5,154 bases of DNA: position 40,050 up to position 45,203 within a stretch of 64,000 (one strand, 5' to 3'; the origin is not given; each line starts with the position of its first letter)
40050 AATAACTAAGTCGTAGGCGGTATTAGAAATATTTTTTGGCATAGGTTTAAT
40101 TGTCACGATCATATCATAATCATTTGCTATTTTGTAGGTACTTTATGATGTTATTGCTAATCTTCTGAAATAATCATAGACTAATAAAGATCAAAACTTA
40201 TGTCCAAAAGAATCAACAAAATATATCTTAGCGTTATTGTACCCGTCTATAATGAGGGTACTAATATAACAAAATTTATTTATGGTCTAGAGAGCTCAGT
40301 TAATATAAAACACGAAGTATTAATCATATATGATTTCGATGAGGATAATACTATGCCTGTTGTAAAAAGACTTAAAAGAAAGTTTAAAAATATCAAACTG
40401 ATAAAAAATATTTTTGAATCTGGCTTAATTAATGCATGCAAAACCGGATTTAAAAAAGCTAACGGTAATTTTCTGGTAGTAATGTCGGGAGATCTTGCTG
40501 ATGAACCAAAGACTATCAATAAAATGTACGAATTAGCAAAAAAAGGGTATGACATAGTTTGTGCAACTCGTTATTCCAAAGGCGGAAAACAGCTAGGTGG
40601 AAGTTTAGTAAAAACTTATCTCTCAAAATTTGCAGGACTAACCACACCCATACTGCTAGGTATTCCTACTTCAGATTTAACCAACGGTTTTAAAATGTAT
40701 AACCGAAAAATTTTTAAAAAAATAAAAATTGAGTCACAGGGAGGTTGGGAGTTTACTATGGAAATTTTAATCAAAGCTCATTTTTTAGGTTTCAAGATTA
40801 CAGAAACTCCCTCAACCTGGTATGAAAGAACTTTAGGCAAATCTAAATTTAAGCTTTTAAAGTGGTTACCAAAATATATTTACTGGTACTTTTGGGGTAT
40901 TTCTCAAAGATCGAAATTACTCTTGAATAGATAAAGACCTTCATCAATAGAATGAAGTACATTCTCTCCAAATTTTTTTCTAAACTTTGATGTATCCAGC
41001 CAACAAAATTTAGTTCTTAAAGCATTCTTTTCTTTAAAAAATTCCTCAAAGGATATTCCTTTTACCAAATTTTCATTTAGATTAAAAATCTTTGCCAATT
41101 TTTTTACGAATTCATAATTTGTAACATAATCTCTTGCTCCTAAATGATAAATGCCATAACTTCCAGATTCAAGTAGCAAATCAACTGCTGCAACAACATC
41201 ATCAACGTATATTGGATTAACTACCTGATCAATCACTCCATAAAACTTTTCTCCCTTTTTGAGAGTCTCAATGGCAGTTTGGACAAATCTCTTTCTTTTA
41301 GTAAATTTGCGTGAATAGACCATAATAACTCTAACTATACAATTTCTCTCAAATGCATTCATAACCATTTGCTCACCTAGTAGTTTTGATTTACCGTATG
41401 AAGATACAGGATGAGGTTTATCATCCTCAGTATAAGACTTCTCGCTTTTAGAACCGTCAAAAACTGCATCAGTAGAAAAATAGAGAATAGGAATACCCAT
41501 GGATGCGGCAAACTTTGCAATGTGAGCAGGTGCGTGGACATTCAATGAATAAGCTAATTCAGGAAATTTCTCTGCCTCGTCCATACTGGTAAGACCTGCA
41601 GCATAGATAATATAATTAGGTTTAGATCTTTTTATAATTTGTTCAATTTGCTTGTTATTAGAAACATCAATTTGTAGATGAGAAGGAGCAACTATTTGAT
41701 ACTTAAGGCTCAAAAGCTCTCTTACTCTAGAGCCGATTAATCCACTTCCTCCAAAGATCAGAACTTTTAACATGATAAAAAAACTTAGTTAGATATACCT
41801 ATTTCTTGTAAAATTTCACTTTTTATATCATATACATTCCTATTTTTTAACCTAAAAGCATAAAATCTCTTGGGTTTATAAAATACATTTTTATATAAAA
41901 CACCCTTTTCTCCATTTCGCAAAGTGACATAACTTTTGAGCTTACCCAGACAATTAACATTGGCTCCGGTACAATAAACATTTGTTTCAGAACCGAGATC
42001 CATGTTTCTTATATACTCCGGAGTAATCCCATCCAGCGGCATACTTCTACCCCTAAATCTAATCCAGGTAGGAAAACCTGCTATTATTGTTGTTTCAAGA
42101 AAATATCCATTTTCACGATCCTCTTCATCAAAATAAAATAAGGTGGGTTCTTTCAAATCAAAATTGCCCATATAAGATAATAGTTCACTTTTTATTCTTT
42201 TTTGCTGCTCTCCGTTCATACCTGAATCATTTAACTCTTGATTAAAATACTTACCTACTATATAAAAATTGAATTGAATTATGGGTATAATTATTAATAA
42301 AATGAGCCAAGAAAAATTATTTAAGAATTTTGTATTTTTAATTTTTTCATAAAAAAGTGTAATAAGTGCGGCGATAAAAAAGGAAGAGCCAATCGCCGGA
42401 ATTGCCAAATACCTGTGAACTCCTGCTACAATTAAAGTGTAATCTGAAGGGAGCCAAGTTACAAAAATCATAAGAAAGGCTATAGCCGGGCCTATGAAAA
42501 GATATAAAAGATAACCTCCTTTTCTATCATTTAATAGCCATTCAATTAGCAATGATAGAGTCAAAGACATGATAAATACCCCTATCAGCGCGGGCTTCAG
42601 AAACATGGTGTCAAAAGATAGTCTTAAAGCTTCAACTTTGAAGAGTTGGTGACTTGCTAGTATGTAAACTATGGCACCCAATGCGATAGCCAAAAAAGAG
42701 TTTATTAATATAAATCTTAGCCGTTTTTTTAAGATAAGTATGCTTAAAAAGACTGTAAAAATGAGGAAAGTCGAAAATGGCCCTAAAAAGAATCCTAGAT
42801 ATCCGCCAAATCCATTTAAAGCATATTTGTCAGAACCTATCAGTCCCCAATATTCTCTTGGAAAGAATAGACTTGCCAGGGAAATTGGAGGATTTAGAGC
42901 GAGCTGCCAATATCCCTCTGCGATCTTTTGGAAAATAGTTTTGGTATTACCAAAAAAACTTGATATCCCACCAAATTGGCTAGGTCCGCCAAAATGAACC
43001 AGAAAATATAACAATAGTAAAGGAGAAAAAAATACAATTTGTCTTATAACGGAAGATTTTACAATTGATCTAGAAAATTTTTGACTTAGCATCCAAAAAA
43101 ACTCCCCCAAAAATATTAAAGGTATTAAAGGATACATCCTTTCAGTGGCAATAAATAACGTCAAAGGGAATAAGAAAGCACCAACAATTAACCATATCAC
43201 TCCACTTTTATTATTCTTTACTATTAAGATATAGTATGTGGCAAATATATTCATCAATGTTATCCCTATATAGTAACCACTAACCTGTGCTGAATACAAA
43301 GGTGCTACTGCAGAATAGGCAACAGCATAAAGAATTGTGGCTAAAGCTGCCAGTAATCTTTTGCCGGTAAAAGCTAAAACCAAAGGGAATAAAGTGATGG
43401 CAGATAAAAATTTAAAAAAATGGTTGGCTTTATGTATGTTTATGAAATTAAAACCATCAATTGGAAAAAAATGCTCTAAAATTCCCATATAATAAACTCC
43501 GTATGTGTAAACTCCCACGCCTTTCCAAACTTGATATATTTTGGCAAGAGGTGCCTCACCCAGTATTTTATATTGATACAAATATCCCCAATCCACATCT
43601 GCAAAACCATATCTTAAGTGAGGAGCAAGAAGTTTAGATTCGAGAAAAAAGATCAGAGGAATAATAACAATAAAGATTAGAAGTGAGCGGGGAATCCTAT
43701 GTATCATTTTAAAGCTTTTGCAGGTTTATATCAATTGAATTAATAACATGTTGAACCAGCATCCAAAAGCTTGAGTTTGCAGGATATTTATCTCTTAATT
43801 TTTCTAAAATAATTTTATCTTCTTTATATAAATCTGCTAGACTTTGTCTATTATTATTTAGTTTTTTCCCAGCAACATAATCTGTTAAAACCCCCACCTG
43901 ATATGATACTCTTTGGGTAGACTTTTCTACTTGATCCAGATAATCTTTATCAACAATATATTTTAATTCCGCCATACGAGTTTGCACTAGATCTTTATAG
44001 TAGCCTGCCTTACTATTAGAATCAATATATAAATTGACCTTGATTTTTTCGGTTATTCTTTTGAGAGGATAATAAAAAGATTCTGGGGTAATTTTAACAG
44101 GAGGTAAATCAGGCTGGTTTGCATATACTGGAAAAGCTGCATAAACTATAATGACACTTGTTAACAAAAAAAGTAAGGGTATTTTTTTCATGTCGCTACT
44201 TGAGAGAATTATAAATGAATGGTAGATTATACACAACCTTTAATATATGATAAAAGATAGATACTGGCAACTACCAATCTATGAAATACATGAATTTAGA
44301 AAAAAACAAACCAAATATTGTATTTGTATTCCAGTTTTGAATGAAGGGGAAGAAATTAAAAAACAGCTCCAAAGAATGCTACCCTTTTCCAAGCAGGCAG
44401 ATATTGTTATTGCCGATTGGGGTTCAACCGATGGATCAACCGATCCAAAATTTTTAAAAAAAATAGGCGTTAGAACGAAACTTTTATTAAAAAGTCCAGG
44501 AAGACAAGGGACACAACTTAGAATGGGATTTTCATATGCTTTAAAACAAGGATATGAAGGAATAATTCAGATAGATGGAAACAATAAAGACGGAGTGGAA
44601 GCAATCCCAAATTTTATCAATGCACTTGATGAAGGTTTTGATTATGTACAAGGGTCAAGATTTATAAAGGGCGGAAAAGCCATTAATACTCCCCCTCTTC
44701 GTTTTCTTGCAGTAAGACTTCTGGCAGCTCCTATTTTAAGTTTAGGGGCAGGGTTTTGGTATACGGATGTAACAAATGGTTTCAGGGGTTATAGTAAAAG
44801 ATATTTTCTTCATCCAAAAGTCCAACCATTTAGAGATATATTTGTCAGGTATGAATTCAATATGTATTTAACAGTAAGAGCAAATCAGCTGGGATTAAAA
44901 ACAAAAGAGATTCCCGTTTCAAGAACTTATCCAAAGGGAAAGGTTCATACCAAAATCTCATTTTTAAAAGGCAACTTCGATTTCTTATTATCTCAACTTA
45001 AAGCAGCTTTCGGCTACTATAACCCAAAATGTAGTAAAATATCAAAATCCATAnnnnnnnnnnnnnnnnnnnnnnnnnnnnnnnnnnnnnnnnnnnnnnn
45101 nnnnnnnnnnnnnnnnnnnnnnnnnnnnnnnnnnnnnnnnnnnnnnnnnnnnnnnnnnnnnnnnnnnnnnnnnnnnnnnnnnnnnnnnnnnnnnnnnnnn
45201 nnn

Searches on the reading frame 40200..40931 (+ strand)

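Call 8: search_protein_families(library=pfam, proteins=[window:40200-40931:+], max_evalue=0.001)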
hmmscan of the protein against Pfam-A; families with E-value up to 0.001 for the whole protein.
window:40200-40931:+ (244 aa): 2 families
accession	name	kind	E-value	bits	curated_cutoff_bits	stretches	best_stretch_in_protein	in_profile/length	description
PF00535.33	Glycos_transf_2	-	1.1e-26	94.2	23.3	1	11-175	1-167/168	Glycosyl transferase family 2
PF13641.12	Glyco_tranf_2_3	-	3.5e-06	27.6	27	1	10-131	3-130/230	Glycosyltransferase like family 2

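Call 20: search_protein_families(library=ncbifam, proteins=[window:40200-40931:+], max_evalue=0.00001)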
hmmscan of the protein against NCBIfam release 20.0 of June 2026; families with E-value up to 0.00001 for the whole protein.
window:40200-40931:+ (244 aa): 12 families
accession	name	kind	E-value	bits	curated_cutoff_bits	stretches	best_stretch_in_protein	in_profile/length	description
NF047588.1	GlcsyltransPgfSStrep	equivalog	1.1e-19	70.8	500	1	10-221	3-209/308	glycosyltransferase PgfS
NF007986.1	PRK10714.1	equivalog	3.6e-14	52.5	529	1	5-223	5-216/316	undecaprenyl-phosphate 4-deoxy-4-formamido-L-arabinose transferase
NF007482.0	PRK10073.1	equivalog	7.1e-12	45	423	1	8-116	6-113/334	glycosyltransferase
TIGR03937.1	PgaC_IcaA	equivalog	1.5e-11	43.9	422.3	1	9-109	46-146/407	poly-beta-1,6-N-acetyl-D-glucosamine synthase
NF041391.1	DPhHxTase_Halo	equivalog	8e-11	41.3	375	1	16-216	3-191/213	dolichyl-phosphate hexose transferase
TIGR04283.1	glyco_like_mftF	equivalog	5.5e-08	32.7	182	1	10-113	1-97/221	TIGR04283 family arsenosugar biosynthesis glycosyltransferase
NF058614.1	PPMAGASynPpgS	equivalog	6.6e-08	32.2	370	1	12-206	4-195/226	polyprenyl-phospho-N-acetylgalactosaminyl synthase PpgS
NF047683.1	TeichurnBiosyTuaG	equivalog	2.5e-07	30.6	400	1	8-126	6-124/252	teichuronic acid biosynthesis protein TuaG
NF038302.1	EPS_HpsE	equivalog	2.5e-07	30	300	1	10-115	3-113/307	hormogonium polysaccharide biosynthesis glycosyltransferase HpsE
NF050050.1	ProtGlycPglI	equivalog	5.3e-07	29.3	500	1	9-122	3-117/306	GalNAc(5)-diNAcBac-PP-undecaprenol beta-1,3-glucosyltransferase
TIGR04182.1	glyco_TIGR04182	equivalog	5.3e-06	26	325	1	11-214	3-198/293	S-layer glycoprotein N-glycosyltransferase AglJ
NF041875.1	EPS_EpsD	equivalog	9.5e-06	25.2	370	0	10-118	1-109/325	exopolysaccharide biosynthesis glycosyltransferase EpsD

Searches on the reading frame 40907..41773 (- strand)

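Call 7: search_protein_families(library=pfam, proteins=[window:40907-41773:-], max_evalue=0.01)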
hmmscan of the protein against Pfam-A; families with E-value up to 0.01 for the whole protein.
window:40907-41773:- (289 aa): 6 families
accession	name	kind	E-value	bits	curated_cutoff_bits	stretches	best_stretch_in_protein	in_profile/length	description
PF04321.23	RmlD_sub_bind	-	1.3e-59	202.1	27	1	3-271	2-270/287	RmlD substrate binding domain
PF01370.27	Epimerase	-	1.1e-28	100.8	20.9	1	4-212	1-240/240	NAD dependent epimerase/dehydratase family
PF16363.11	GDP_Man_Dehyd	-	8.1e-19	68.7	27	1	34-232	58-268/332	GDP-mannose 4,6 dehydratase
PF01073.25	3Beta_HSD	-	2.3e-09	37.1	22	1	31-196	48-224/280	3-beta hydroxysteroid dehydrogenase/isomerase family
PF07993.18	NAD_binding_4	-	7.1e-08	32.3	20.1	1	53-160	90-215/258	Male sterility protein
PF02719.21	Polysacc_synt_2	-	4.4e-06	26.5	20.2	1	35-142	61-154/293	Polysaccharide biosynthesis protein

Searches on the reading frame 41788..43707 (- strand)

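Call 7: search_protein_families(library=pfam, proteins=[window:41788-43707:-], max_evalue=0.01)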
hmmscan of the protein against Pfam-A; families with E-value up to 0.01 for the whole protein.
window:41788-43707:- (640 aa): 0 families

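Call 31: search_protein_families(library=pfam, proteins=[window:41788-43707:-], max_evalue=5)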
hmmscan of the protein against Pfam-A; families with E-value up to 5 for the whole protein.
window:41788-43707:- (640 aa): 1 family
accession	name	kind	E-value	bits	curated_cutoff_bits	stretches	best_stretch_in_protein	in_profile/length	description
PF10762.14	DUF2583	-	0.78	10.7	27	0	121-160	17-56/88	Protein of unknown function (DUF2583)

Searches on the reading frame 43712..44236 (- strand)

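Call 7: search_protein_families(library=pfam, proteins=[window:43712-44236:-], max_evalue=0.01)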
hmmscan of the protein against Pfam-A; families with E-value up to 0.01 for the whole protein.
window:43712-44236:- (175 aa): 2 families
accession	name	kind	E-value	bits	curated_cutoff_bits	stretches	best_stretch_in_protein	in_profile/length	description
PF18915.5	DUF5667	-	1.4e-12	48.3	27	1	48-142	1-87/99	Domain of unknown function (DUF5667)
PF09320.16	DUF1977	-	0.00091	19.8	23.4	1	42-106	7-68/108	Domain of unknown function (DUF1977)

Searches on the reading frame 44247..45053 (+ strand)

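Call 7: search_protein_families(library=pfam, proteins=[window:44247-45053:+], max_evalue=0.01)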
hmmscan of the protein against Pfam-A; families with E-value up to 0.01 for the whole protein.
window:44247-45053:+ (269 aa): 1 family
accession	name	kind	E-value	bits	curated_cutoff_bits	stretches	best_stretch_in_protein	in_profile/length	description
PF00535.33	Glycos_transf_2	-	0.00016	22.1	23.3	1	25-186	1-163/168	Glycosyl transferase family 2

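Call 20: search_protein_families(library=ncbifam, proteins=[window:44247-45053:+], max_evalue=0.00001)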
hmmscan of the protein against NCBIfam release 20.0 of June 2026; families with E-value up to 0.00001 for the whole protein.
window:44247-45053:+ (269 aa): 4 families
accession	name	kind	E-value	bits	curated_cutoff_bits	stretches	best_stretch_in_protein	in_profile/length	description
NF041391.1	DPhHxTase_Halo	equivalog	2.5e-07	29.9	375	1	48-185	22-148/213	dolichyl-phosphate hexose transferase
NF058614.1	PPMAGASynPpgS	equivalog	3.1e-07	30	370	1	26-185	4-160/226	polyprenyl-phospho-N-acetylgalactosaminyl synthase PpgS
TIGR04283.1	glyco_like_mftF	equivalog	6.5e-07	29.1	182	1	26-98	3-71/221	TIGR04283 family arsenosugar biosynthesis glycosyltransferase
TIGR04182.1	glyco_TIGR04182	equivalog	7.6e-07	28.8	325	1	24-243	2-207/293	S-layer glycoprotein N-glycosyltransferase AglJ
